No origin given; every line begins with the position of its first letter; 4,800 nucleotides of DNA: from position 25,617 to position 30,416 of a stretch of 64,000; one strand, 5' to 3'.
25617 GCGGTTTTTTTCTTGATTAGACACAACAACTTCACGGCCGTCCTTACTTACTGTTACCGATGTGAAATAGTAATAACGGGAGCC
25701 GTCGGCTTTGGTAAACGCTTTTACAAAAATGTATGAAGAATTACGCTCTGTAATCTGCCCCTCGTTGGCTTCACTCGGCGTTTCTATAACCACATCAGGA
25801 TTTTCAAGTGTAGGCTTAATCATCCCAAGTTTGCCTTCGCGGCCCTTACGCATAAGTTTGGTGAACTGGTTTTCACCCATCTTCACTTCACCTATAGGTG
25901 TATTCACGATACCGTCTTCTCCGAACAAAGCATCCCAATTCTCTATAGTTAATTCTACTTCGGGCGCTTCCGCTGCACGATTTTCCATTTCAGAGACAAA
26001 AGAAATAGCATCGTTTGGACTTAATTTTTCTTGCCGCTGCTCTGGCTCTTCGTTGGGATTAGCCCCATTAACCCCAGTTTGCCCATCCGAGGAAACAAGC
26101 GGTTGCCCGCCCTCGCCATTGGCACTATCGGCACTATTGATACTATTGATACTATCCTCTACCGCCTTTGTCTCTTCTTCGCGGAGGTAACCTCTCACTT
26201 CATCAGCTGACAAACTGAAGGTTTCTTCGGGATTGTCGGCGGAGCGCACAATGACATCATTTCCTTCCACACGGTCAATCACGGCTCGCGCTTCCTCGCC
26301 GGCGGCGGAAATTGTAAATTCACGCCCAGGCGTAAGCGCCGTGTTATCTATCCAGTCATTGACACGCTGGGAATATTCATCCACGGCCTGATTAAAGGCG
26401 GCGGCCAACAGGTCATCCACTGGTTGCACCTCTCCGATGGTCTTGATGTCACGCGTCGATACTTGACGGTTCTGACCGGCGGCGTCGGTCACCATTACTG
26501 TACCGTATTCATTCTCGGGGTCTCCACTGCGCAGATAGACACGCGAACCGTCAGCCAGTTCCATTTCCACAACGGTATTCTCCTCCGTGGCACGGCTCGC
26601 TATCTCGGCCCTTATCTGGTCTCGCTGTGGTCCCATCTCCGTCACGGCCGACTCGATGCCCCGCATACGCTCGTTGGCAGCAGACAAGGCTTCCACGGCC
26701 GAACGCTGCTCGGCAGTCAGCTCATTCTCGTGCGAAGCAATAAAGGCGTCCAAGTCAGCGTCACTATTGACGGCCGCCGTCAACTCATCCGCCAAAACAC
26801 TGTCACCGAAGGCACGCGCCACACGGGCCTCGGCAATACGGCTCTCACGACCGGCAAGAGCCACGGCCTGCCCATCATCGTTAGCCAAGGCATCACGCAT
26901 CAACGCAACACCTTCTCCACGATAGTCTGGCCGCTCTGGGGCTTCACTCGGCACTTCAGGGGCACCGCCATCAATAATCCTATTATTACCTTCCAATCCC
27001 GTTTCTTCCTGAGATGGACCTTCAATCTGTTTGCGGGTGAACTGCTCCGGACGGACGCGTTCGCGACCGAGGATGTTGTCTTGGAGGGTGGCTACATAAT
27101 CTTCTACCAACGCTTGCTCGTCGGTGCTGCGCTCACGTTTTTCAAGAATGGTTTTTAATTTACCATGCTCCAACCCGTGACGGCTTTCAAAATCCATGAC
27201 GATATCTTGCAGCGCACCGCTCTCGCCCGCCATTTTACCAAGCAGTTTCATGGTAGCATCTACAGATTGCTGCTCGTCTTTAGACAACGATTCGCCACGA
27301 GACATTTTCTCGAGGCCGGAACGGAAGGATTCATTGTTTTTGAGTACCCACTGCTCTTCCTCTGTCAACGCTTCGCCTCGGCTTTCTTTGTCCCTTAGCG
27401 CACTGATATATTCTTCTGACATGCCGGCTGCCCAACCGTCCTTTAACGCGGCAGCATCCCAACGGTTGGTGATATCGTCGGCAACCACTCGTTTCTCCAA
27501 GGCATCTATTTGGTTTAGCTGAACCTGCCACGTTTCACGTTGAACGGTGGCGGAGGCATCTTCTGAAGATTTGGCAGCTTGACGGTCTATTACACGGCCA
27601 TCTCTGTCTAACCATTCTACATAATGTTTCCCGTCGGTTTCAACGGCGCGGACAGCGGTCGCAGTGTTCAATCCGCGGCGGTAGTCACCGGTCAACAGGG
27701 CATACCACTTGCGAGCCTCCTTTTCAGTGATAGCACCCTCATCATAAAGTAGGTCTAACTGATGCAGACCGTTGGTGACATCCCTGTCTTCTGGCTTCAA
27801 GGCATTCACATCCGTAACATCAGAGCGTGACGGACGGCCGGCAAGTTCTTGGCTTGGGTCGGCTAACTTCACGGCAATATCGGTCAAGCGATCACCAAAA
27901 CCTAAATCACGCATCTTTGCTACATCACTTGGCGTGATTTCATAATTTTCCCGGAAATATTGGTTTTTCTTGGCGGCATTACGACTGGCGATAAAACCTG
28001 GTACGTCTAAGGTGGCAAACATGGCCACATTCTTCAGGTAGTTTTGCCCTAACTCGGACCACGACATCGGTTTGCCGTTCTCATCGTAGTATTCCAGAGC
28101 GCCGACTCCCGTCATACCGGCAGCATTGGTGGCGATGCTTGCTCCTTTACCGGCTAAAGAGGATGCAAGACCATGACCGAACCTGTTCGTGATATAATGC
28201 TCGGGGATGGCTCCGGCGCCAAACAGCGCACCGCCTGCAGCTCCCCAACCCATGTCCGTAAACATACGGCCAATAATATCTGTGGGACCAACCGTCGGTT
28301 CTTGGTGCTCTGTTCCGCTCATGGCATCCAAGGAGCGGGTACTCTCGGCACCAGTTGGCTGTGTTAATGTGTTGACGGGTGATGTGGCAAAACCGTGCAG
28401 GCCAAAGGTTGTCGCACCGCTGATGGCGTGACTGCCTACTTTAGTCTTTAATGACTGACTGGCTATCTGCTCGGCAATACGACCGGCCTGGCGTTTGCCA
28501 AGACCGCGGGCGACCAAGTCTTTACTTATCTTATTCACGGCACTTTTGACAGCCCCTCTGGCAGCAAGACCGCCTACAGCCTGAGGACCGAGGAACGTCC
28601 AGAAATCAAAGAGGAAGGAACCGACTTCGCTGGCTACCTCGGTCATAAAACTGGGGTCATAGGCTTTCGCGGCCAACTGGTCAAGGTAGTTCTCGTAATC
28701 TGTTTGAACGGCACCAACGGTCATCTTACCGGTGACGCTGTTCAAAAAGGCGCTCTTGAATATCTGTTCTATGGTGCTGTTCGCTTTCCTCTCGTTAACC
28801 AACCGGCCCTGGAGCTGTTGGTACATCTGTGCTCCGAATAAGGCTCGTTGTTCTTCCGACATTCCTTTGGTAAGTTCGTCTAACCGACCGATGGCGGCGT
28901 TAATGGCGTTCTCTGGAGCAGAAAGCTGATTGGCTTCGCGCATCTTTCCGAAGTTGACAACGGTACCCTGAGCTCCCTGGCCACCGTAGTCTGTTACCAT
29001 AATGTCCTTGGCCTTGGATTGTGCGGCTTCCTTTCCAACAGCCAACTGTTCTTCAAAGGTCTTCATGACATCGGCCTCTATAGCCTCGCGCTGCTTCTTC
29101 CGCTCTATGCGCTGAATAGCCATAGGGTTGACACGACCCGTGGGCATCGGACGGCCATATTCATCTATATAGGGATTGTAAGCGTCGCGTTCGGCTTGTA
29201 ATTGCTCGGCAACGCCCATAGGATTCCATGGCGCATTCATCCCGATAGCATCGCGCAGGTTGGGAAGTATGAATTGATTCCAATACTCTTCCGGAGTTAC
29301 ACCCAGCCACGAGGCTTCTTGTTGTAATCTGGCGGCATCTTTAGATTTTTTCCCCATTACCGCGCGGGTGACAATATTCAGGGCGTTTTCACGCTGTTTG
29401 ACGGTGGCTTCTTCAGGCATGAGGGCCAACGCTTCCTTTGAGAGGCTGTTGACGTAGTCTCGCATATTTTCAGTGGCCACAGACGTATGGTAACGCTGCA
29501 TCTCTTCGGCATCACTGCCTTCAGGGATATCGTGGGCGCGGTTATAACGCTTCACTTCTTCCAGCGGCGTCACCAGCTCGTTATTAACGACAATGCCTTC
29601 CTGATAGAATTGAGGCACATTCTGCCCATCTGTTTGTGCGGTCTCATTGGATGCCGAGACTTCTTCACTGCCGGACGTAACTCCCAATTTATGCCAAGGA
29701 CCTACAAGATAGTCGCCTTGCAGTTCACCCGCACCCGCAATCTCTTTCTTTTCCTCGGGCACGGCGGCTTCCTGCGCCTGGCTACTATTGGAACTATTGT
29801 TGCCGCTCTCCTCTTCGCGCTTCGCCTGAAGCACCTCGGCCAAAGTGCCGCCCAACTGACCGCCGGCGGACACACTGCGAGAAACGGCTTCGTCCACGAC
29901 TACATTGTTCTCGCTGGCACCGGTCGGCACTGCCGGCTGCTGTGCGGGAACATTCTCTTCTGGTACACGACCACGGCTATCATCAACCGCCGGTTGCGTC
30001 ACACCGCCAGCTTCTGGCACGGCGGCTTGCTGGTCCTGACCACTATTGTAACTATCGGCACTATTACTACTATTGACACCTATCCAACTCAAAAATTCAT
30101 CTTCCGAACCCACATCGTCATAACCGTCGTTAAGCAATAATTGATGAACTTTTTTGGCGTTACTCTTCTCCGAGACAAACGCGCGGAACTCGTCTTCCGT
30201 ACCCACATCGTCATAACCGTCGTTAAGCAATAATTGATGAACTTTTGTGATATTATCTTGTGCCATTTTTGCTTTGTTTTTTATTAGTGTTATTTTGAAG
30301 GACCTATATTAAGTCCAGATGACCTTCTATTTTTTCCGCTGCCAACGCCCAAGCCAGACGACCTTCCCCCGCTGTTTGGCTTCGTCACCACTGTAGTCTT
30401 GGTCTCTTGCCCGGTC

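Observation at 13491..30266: A single 16.8-kb ORF (5,591 aa) fills more than half of the visible phage module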

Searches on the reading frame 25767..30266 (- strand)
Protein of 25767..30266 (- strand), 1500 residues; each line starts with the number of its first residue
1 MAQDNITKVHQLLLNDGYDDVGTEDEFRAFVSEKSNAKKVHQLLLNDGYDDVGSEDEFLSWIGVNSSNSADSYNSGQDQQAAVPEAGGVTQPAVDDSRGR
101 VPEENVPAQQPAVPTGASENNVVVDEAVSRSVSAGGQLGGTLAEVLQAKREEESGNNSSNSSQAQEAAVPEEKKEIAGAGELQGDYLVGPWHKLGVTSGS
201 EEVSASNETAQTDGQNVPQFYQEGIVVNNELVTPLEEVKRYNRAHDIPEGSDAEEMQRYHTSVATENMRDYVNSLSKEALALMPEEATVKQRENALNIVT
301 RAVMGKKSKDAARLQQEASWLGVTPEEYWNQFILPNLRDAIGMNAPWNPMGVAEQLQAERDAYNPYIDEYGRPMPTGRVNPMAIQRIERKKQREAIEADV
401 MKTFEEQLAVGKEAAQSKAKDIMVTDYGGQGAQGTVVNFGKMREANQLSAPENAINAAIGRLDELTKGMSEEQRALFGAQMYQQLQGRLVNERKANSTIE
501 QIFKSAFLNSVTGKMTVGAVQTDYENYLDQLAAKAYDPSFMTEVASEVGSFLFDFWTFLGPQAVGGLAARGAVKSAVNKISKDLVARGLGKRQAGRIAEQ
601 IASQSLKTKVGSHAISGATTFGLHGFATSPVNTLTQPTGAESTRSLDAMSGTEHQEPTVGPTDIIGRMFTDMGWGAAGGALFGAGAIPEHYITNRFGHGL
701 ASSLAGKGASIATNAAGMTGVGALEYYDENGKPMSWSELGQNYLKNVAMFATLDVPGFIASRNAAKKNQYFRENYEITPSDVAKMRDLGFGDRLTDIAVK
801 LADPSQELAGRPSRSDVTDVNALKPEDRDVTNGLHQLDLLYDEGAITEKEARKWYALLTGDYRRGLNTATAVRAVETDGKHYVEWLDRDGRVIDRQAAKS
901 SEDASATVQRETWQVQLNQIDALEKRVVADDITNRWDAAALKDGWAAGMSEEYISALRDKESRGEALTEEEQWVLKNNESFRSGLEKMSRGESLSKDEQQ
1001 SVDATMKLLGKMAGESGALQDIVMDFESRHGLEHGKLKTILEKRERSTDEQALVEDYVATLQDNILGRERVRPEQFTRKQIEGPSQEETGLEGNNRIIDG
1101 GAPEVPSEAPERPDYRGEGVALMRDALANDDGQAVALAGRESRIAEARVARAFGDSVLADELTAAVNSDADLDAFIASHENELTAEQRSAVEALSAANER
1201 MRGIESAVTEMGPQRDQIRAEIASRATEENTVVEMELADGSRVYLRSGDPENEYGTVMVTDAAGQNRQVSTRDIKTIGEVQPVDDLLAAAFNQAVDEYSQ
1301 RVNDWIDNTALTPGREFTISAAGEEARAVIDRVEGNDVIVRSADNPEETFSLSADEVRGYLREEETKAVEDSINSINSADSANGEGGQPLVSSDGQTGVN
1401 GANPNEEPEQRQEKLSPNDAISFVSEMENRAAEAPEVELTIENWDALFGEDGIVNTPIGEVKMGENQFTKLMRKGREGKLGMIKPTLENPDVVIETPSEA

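Call 4: search_protein_families(library=pfam, proteins=[window:25767-30266:-], max_evalue=0.1)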
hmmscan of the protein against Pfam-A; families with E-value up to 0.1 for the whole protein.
window:25767-30266:- (1500 aa): 1 family
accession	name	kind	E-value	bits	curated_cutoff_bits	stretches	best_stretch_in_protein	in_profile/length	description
PF18810.6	PBECR2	-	2.4e-05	25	27.1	1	1449-1498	12-65/120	phage-Barnase-EndoU-ColicinE5/D-RelE like nuclease2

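Call 5: search_protein_families(library=phrogs, proteins=[window:25767-30266:-], max_evalue=0.01)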
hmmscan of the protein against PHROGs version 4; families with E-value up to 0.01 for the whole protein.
window:25767-30266:- (1500 aa): 1 family
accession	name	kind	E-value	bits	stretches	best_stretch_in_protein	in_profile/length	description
phrog_13543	-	unknown function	1.2e-08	34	1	1435-1495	1511-1570/1879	-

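Call 107: search_protein_families(library=ncbifam, proteins=[window:25767-30266:-], max_evalue=0.01)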
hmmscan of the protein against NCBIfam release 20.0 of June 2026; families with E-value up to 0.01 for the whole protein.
window:25767-30266:- (1500 aa): 0 families

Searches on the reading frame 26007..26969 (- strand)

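Call 57: search_protein_families(library=pfam, proteins=[window:26007-26969:-], max_evalue=1)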
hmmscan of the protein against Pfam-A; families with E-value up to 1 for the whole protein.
window:26007-26969:- (321 aa): 2 families
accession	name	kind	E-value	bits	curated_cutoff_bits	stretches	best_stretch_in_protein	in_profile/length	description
PF06419.17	COG6_N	-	0.057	14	27.4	1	81-135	21-75/114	Conserved oligomeric complex COG6, N-terminal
PF04320.19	YggL_50S_bp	-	0.29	12.5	27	0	53-105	38-92/102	YggL 50S ribosome-binding protein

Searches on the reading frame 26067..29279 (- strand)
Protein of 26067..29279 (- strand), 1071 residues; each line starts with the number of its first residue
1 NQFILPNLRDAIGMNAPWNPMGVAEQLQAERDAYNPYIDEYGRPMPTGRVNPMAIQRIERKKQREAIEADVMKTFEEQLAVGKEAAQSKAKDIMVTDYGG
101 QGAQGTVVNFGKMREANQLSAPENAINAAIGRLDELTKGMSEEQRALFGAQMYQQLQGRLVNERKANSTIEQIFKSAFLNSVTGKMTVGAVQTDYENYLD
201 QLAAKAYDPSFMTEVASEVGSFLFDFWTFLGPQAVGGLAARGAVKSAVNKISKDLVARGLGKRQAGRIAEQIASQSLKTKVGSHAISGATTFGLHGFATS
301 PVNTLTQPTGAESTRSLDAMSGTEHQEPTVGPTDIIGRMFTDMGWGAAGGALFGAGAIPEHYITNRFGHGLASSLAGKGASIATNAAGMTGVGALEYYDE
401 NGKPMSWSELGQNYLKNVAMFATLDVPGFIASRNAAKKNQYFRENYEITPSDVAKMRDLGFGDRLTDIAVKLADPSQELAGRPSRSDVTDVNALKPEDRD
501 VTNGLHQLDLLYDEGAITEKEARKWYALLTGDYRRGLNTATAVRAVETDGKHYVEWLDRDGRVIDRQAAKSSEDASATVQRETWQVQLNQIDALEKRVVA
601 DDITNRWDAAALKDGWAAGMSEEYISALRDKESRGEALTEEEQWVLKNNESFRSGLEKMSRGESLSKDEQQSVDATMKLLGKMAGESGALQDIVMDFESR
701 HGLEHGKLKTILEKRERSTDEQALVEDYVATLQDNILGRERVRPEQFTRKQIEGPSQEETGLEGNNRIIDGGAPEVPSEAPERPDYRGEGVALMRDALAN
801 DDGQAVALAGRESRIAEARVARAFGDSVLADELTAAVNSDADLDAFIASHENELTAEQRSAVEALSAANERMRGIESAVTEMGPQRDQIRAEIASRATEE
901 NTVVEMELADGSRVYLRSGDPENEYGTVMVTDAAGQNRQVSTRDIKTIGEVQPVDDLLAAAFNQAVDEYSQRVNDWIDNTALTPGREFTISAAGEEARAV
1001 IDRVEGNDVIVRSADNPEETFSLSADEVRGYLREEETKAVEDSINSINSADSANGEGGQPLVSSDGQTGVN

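Call 98: predict_structure(alignment_id=A5)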
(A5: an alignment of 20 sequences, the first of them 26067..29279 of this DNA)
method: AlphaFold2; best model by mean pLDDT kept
length: 1071 residues; sequences in the alignment: 20
mean_pLDDT: 58.7   pTM: 0.32
mean pLDDT of the five models: 58.7, 57.2, 56.6, 55.6, 55.3
residues with pLDDT >= 90: 63; 70-90: 369; 50-70: 197; < 50: 442
segments of 3 or more residues with pLDDT < 50: 1-50, 99-106, 211-213, 215-223, 225-244, 258-261, 271-437, 477-494, 610-620, 739-787, 800-803, 976-1023, 1030-1071
pLDDT, mean of each block of 10 residues (from residue 1): 33 32 42 41 40 64 84 91 82 59 49 78 89 89 82 88 79 72 68 80 69 46 43 31 49 52 52 39 26 22 24 22 24 27 25 22 24 27 34 34 30 29 30 44 65 81 71 54 40 50 71 77 74 57 83 80 80 84 78 75 62 45 65 80 71 63 64 66 66 88 90 85 88 70 32 30 30 31 47 55 56 78 83 82 85 88 84 70 71 84 91 91 90 89 90 74 60 49 34 42 45 41 47 45 37 30 29 26
secondary structure, 60 per line:
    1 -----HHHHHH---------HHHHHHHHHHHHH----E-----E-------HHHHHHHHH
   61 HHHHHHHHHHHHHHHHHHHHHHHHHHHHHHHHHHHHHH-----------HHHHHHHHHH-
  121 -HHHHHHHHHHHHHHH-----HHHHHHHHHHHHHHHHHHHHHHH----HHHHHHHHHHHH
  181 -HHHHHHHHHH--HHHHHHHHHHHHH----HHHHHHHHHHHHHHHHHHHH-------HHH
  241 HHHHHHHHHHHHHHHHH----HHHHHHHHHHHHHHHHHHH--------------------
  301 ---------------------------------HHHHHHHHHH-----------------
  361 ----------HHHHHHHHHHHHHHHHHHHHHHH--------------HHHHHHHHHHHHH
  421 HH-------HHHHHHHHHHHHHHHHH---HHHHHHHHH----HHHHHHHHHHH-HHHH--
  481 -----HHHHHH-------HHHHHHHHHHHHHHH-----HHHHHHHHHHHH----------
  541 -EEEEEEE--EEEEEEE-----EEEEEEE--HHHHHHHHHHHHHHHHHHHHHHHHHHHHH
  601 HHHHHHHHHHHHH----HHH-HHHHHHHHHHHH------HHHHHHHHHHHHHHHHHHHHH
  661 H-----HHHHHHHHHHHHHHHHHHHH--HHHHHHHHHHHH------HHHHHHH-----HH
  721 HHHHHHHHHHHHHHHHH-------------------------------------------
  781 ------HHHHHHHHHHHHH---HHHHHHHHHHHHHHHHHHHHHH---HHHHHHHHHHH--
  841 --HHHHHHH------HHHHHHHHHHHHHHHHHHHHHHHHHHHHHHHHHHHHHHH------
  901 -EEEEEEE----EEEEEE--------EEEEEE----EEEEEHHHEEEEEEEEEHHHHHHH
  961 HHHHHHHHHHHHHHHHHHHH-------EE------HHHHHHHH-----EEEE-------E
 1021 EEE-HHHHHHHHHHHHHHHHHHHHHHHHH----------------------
elements in order (helices of 4 or more, strands of 3 or more residues): H6-11 H21-33 H52-98 H110-119 H122-136 H142-164 H169-180 H182-191 H194-206 H211-230 H238-257 H262-280 H334-343 H371-393 H408-422 H430-446 H450-458 H463-473 H475-478 H486-491 H499-513 H519-530 E542-548 E551-557 E563-569 H572-613 H622-633 H640-661 H667-686 H689-700 H707-713 H719-737 H787-799 H803-824 H828-838 H843-849 H856-894 E902-908 E913-918 E927-932 E937-941 E945-953 H954-980 H996-1003 E1009-1012 E1020-1023 H1025-1049

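Call 100: fold_search(model_id=the predicted structure, library=viral)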
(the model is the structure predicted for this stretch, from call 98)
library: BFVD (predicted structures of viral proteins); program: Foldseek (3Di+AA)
matches with E <= 10: 393; with E <= 0.001: 2
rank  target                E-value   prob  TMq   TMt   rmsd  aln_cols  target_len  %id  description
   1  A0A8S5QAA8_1          8.7e-06  1.00  0.16  0.13  28.1       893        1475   14  Type I restriction enzyme [Podoviridae sp. ctsfx1]
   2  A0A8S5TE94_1          5.0e-04  0.98  0.11  0.10  34.3       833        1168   11  Type I restriction enzyme [Podoviridae sp. ctzXp5]
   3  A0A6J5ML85            8.1e-03  0.33  0.07  0.08  42.0       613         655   15  Uncharacterized protein [uncultured Caudovirales phage]
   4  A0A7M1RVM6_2          1.2e-02  0.15  0.07  0.06  40.4       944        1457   10  Uncharacterized protein [uncultured phage cr131_1]
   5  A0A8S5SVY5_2          1.6e-02  0.18  0.06  0.07  40.7       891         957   11  Tail tape measure protein [Siphoviridae sp. ctHOG1]
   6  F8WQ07                1.7e-02  0.12  0.07  0.05  55.5      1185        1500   10  (no name in the UniProt tables at hand)
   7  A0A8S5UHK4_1          2.7e-02  0.23  0.09  0.09  35.8      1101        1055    9  Trimeric coiled-coil viral fiber [Siphoviridae sp. ctZd434]
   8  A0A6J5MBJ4            5.4e-02  0.20  0.07  0.12  30.7       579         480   14  Uncharacterized protein [uncultured Caudovirales phage]
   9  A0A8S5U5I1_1          6.4e-02  0.13  0.07  0.07  31.1      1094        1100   10  RNA polymerase (Fragment) [Podoviridae sp. cthJQ11]
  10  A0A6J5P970            7.3e-02  0.15  0.07  0.09  39.0       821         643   12  Uncharacterized protein [uncultured Caudovirales phage]
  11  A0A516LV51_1          7.7e-02  0.11  0.06  0.06  36.8       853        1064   12  (no name in the UniProt tables at hand)
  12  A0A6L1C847            9.6e-02  0.08  0.07  0.07  38.7      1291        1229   13  (no name in the UniProt tables at hand)
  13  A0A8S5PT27            9.6e-02  0.06  0.06  0.05  63.0      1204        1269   11  Chromosome segregation ATPase [Siphoviridae sp. ct96x5]
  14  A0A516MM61            1.0e-01  0.09  0.06  0.07  35.2      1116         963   11  (no name in the UniProt tables at hand)
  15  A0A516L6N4            1.1e-01  0.08  0.07  0.07  38.4      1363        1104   10  (no name in the UniProt tables at hand)
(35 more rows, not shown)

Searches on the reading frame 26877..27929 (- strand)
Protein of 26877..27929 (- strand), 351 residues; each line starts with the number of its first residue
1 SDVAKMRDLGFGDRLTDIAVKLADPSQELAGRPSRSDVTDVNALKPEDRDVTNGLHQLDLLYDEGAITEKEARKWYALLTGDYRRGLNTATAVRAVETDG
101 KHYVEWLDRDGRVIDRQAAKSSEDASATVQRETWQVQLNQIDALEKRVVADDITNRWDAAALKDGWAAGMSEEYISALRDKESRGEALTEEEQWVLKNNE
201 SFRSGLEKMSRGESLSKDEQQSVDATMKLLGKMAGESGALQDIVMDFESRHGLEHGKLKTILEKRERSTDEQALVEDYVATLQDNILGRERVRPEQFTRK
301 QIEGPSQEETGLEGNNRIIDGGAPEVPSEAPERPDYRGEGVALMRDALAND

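Call 57: search_protein_families(library=pfam, proteins=[window:26877-27929:-], max_evalue=1)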
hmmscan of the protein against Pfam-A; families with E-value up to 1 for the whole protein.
window:26877-27929:- (351 aa): 3 families
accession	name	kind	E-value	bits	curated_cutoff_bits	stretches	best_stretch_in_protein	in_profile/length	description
PF04220.17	YihI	-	0.0091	16.2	25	1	188-230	86-129/155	Der GTPase activator (YihI)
PF06464.16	DMAP_binding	-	0.049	14.9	27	1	50-140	8-93/111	DMAP1-binding Domain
PF10357.16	WH_KIN17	-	0.25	11.8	25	1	82-138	59-115/119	KIN17 WH-like domain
